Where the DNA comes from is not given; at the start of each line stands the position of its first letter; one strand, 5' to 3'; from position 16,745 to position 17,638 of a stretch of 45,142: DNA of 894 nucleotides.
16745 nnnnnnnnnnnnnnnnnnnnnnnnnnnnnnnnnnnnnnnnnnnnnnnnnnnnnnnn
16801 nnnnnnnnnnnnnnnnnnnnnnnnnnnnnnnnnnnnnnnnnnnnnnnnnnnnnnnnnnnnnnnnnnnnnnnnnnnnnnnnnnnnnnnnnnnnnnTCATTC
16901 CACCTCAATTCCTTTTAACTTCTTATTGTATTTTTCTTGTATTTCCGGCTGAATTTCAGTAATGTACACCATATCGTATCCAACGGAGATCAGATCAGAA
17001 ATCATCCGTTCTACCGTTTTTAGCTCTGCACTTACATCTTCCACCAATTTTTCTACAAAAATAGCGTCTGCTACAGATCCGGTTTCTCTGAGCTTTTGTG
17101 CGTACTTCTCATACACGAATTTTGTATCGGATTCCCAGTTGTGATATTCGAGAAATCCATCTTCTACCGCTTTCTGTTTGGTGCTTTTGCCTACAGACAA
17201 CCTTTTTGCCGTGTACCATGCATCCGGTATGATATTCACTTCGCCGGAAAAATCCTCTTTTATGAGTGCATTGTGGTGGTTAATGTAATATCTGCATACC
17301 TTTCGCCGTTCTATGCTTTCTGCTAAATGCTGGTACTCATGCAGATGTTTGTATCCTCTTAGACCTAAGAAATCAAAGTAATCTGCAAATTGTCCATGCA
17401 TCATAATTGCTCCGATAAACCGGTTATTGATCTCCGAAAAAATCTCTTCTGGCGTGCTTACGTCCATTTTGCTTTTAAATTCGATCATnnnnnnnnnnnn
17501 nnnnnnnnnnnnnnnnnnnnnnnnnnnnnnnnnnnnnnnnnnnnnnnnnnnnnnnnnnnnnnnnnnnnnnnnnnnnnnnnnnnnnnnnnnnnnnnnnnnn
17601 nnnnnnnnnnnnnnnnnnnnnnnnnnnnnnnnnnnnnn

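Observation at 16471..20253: A 3.8-kb non-structural cargo island splits the head-morphogenesis module between the MuF-like gene and the scaffold gene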

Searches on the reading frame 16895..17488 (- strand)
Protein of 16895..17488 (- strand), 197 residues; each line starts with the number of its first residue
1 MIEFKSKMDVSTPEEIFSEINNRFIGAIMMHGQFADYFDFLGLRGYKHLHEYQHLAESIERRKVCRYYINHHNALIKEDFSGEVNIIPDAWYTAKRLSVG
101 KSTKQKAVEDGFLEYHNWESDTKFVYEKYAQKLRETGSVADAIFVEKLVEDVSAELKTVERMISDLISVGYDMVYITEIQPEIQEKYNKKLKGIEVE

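Call 5: search_protein_families(library=pfam, max_evalue=1, proteins=[window:16895-17488:-])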
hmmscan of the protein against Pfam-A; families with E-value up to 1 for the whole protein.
window:16895-17488:- (197 aa): 1 family
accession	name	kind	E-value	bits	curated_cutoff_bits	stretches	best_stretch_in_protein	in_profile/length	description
PF04097.20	Nic96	-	0.0044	15.9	34.2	1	104-170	375-448/607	Nup93/Nic96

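Call 6: search_protein_families(library=phrogs, max_evalue=0.1, proteins=[window:16895-17488:-])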
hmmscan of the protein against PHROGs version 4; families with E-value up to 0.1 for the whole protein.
window:16895-17488:- (197 aa): 1 family
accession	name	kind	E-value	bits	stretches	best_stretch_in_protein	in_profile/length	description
phrog_17879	-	unknown function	0.023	15.4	0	27-187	25-168/175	-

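Call 34: search_solved_structures(query=A2, max_evalue=10, show_alignments=2)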
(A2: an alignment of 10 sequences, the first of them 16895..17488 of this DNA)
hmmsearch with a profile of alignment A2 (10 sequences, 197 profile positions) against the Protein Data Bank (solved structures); distinct sequences matched with E-value up to 10: 29.
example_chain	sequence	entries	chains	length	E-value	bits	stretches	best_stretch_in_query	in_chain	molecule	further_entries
1z4a_A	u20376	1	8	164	2.9e-05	26.8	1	12-74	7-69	ferritin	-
6txh_A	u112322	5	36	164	0.00011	24.8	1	12-74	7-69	Ferritin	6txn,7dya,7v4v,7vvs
6txj_A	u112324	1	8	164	0.00012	24.8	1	12-74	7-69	Ferritin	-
1vlg_A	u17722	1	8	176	0.00015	24.4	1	12-74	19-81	ferritin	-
5ls9_A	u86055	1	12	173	0.00017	24.3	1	14-75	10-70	Ferritin, putative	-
6ls0_H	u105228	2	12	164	0.00018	24.2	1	12-74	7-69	Ferritin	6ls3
6txl_A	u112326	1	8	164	0.00019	24.1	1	12-73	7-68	Ferritin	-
6txk_A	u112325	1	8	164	0.0002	24.1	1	12-73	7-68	Ferritin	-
6txi_A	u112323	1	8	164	0.00025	23.7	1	12-71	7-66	Ferritin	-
6txm_A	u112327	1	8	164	0.0003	23.5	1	12-71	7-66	Ferritin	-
7dy8_H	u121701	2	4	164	0.00057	22.6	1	12-75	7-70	Ferritin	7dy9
7xa1_A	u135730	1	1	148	0.00062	22.4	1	12-74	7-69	Ferritin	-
7xa0_A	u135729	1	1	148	0.00063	22.4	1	12-74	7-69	Ferritin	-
7xa2_A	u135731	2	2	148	0.00066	22.3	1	12-74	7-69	Ferritin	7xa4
7dl5_H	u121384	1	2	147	0.00071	22.2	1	12-74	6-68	Ferritin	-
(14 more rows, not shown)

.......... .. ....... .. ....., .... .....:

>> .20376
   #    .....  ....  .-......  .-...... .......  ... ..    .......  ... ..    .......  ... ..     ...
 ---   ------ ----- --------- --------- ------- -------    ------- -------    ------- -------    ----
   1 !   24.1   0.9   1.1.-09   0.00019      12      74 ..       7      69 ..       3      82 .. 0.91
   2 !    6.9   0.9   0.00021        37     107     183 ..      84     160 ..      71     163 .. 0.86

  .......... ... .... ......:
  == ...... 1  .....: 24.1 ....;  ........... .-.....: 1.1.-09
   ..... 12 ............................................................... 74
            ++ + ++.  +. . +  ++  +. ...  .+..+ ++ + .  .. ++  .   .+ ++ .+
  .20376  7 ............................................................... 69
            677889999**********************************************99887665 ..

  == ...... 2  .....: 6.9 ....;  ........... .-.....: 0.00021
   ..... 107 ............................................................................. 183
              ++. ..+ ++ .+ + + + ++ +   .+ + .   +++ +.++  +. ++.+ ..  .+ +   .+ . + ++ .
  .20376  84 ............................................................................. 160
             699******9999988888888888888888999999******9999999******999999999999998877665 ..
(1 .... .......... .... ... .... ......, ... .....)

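Call 36: search_protein_families(library=padloc, max_evalue=0.1, proteins=[window:16895-17488:-])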
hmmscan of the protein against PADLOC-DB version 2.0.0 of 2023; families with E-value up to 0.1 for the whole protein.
window:16895-17488:- (197 aa): 0 families

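Call 37: search_protein_families(library=ncbifam, max_evalue=0.1, proteins=[window:16895-17488:-])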
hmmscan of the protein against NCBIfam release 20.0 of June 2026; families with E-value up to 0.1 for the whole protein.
window:16895-17488:- (197 aa): 0 families

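Call 60: find_homologous_proteins(query=A2, max_evalue=0.001)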
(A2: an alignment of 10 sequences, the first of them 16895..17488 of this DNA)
Query A2 (10 sequences) (197 aa, profile of the alignment): 460 proteins with E <= 0.001 among 2143 candidates; the best 120 are listed.
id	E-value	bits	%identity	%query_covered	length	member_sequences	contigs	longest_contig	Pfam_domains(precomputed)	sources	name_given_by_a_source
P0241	1.4e-99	349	93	100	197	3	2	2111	-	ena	-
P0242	3.5e-99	348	92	100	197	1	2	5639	-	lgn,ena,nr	nr:MAG TPA: hypothetical protein [Caudoviricetes sp.]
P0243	4.9e-99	348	94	100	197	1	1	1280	-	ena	-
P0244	5.1e-99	348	91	100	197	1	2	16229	-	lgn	-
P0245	5.6e-99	347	94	100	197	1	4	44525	-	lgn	-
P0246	6.4e-99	347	94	100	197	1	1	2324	-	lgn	-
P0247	6.8e-99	347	93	100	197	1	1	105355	-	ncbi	-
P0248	6.9e-99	347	91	100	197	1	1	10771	-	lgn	-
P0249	8.0e-99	347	92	100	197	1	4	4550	-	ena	-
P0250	8.5e-99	347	91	100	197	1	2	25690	-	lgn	-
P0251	9.1e-99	347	92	100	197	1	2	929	-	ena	-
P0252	9.4e-99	347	91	100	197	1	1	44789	-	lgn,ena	-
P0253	1.0e-98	347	93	100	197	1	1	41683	-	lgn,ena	-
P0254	1.1e-98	346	95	100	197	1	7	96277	-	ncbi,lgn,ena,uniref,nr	ncbi:hypothetical protein [Coprococcus comes]|uniref:hypothetical protein n=1 Tax=Coprococcus comes 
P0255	1.3e-98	346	93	100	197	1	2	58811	-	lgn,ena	-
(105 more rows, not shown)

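Call 72: predict_structure(alignment_id=A8)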
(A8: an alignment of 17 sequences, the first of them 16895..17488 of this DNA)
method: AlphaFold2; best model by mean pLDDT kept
length: 197 residues; sequences in the alignment: 17
mean_pLDDT: 92.4   pTM: 0.88
mean pLDDT of the five models: 92.4, 90.0, 85.2, 85.0, 82.2
residues with pLDDT >= 90: 150; 70-90: 43; 50-70: 4; < 50: 0
segments of 3 or more residues with pLDDT < 50: none
pLDDT, mean of each block of 10 residues (from residue 1): 81 95 95 96 95 96 97 92 87 81 90 96 97 97 98 96 94 91 94 74
secondary structure, 60 per line:
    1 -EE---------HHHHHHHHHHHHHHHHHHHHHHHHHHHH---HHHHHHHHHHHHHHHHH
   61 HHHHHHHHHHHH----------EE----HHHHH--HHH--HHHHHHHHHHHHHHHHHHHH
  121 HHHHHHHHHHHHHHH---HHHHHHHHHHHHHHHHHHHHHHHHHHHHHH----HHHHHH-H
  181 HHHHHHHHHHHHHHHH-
elements in order: H13-40 H44-72 H89-93 H101-135 H139-168 H173-178 H180-196

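Call 77: fold_search(model_id=the predicted structure, library=pdb)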
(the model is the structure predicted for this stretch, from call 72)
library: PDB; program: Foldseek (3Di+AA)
matches with E <= 10: 805; with E <= 0.001: 12
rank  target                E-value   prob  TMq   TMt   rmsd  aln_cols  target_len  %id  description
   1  2x17_M                3.2e-04  1.00  0.70  0.81   4.5       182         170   16  The X-ray structure of Ferritin from Pyrococcus furiosus loaded with Ag(I) (released 2010-04-21)
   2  3qz3_A                3.5e-04  1.00  0.72  0.84   4.7       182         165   15  The crystal structure of ferritin from Vibrio cholerae O1 biovar El Tor str. N16961 (released 2011-03-23)
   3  2x17_0                3.5e-04  1.00  0.70  0.80   4.5       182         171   16  The X-ray structure of Ferritin from Pyrococcus furiosus loaded with Ag(I) (released 2010-04-21)
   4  1s3q_J                3.7e-04  1.00  0.72  0.86   3.9       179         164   15  Crystal structures of a novel open pore ferritin from the hyperthermophilic Archaeon Archaeoglobus fulgidus (released 2005-04-12)
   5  3kx9_A                4.1e-04  1.00  0.72  0.86   4.0       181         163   15  Engineering a closed form of the Archaeoglobus fulgidus ferritin by site directed mutagenesis (released 2010-12-15)
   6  3kx9_D                4.1e-04  1.00  0.72  0.85   4.0       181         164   15  Engineering a closed form of the Archaeoglobus fulgidus ferritin by site directed mutagenesis (released 2010-12-15)
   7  7ohf                  4.4e-04  1.00  0.70  0.81   4.4       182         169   16  Cryo-EM structure of pyrococcus furiosus apoferritin in nanofluidic channels (released 2021-08-11)
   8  2x17_1                6.8e-04  1.00  0.70  0.80   4.4       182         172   16  The X-ray structure of Ferritin from Pyrococcus furiosus loaded with Ag(I) (released 2010-04-21)
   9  3oj5_A                6.8e-04  1.00  0.65  0.80   4.6       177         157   11  Mycobacterium tuberculosis ferritin homolog, BfrB (released 2011-09-07)
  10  5ls9_F                8.4e-04  1.00  0.69  0.82   4.6       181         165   15  Humanized Archaeal ferritin (released 2016-11-30)
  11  5ls9_G                8.9e-04  1.00  0.70  0.83   4.6       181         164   15  Humanized Archaeal ferritin (released 2016-11-30)
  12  1s3q_A                9.4e-04  1.00  0.72  0.87   3.0       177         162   15  Crystal structures of a novel open pore ferritin from the hyperthermophilic Archaeon Archaeoglobus fulgidus (released 2005-04-12)
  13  1s3q_G                1.3e-03  1.00  0.73  0.87   3.0       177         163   15  Crystal structures of a novel open pore ferritin from the hyperthermophilic Archaeon Archaeoglobus fulgidus (released 2005-04-12)
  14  3qz3_B                1.3e-03  1.00  0.70  0.83   3.9       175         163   15  The crystal structure of ferritin from Vibrio cholerae O1 biovar El Tor str. N16961 (released 2011-03-23)
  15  3qz3_C                1.4e-03  1.00  0.70  0.83   3.9       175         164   15  The crystal structure of ferritin from Vibrio cholerae O1 biovar El Tor str. N16961 (released 2011-03-23)
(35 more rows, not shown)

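Call 79: search_dna_similar(query=window:16895-17488:-, collection=phages, mode=protein, max_rows=30, max_evalue=0.01)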
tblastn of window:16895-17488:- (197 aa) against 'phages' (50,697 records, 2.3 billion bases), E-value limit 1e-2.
Records with a match: 7; places in all: 7; records where one place covers at least 80% of the query: 7.
Best place of each record, by identity: 60-80% 1; <60% 6.
By first word of the organism name: Clostridium 4; Bacteriophage 1; bajarodcaudo 1; Dulem 1.
By host as written in the record: Clostridium_AP sp000509125 DA266 4; - 1; Peromyscus fraterculus 1; Varecia variegata 1.
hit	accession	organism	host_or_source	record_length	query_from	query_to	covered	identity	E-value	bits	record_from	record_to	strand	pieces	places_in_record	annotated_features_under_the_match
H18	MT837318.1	Bacteriophage sp.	human fecal samples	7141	1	190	96%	62.6%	2e-75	251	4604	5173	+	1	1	record has no annotation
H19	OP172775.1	Clostridium phage CS266P1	Clostridium_AP sp000509125 DA266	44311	15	197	93%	37.2%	2e-33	131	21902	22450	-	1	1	hypothetical protein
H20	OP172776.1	Clostridium phage CS266P2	Clostridium_AP sp000509125 DA266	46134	15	197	93%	37.2%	2e-33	131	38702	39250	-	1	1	hypothetical protein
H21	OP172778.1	Clostridium phage CS266P4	Clostridium_AP sp000509125 DA266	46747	15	197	93%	37.2%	2e-33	131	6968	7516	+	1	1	hypothetical protein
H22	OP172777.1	Clostridium phage CS266P3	Clostridium_AP sp000509125 DA266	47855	15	197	93%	36.6%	8e-33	129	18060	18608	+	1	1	hypothetical protein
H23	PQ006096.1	bajarodcaudo virus 5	Peromyscus fraterculus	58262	12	194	93%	34.8%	4e-26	110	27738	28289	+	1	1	hypothetical protein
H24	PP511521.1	Dulem virus 36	Varecia variegata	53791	6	190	94%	29.2%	3e-23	101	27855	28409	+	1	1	hypothetical protein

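Call 80: get_annotated_region(hit=H21, flank=6500)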
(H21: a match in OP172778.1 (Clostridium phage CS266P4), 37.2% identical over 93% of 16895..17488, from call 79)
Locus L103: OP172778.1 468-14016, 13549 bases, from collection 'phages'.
description: Clostridium phage CS266P4, complete genome.
organism: Clostridium phage CS266P4 (NCBI taxid 2968625)
taxonomy: Viruses; Duplodnaviria; Heunggongvirae; Uroviricota; Caudoviricetes
host: Clostridium_AP sp000509125 DA266; source: municipal sewage; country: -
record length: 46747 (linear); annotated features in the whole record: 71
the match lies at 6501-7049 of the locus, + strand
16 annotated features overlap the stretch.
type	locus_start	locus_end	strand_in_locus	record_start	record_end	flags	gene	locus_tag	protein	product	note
CDS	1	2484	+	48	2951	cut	-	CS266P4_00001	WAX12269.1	minor tail protein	minor tail protein Gp26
CDS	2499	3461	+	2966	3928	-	-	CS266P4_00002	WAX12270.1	hypothetical protein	-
CDS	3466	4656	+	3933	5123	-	-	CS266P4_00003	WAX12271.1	hypothetical protein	-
CDS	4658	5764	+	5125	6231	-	-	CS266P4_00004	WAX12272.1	hypothetical protein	-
CDS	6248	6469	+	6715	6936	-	-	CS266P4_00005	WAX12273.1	hypothetical protein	-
CDS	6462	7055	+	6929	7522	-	-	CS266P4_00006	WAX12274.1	hypothetical protein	-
CDS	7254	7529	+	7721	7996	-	-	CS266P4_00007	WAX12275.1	hypothetical protein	-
CDS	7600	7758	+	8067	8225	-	-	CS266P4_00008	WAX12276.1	hypothetical protein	-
CDS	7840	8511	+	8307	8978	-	-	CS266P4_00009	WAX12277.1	hypothetical protein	-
CDS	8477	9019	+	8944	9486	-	-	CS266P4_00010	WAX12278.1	hypothetical protein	-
CDS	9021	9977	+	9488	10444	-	-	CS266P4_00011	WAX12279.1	hypothetical protein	-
CDS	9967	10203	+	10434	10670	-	-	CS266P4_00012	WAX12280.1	hypothetical protein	-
CDS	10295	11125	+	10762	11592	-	-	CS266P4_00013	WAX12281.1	hypothetical protein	-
CDS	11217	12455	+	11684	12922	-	-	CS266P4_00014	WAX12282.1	hypothetical protein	-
CDS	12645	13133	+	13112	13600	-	-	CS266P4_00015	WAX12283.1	DNA endonuclease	DNA endonuclease I-HmuI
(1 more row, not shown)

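Call 81: get_annotated_region(hit=H24, flank=6500)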
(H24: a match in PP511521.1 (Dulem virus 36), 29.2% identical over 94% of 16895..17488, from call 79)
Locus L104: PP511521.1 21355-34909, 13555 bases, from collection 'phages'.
description: Dulem virus 36 isolate Duke_24FS_3, complete genome.
organism: Dulem virus 36 (NCBI taxid 3145754)
taxonomy: Viruses; Duplodnaviria; Heunggongvirae; Uroviricota; Caudoviricetes
host: Varecia variegata; source: feces; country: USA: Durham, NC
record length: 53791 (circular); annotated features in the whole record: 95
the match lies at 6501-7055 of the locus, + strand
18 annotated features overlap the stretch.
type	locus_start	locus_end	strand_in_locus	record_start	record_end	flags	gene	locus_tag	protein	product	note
CDS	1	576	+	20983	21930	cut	-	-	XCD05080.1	tail protein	-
CDS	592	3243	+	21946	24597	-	-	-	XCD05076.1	hypothetical protein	Siphovirus reqiPepy6 Gp37-like protein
CDS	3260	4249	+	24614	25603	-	-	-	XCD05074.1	receptor-binding protein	-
CDS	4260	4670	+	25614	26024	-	-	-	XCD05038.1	hypothetical protein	-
CDS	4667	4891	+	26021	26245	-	-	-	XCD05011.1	hypothetical protein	-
CDS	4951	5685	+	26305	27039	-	-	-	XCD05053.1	hypothetical protein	-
CDS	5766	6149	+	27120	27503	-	-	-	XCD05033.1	hypothetical protein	-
CDS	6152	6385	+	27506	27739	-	-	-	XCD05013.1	hypothetical protein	-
CDS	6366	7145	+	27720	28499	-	-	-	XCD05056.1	hypothetical protein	-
CDS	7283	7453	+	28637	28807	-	-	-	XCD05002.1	hypothetical protein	-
CDS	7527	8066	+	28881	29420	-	-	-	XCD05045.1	hypothetical protein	-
CDS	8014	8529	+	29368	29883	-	-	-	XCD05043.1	hypothetical protein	-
CDS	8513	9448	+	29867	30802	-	-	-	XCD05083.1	toprim-like protein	-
CDS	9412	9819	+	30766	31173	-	-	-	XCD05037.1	hypothetical protein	-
CDS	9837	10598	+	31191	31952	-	-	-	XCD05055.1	hypothetical protein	-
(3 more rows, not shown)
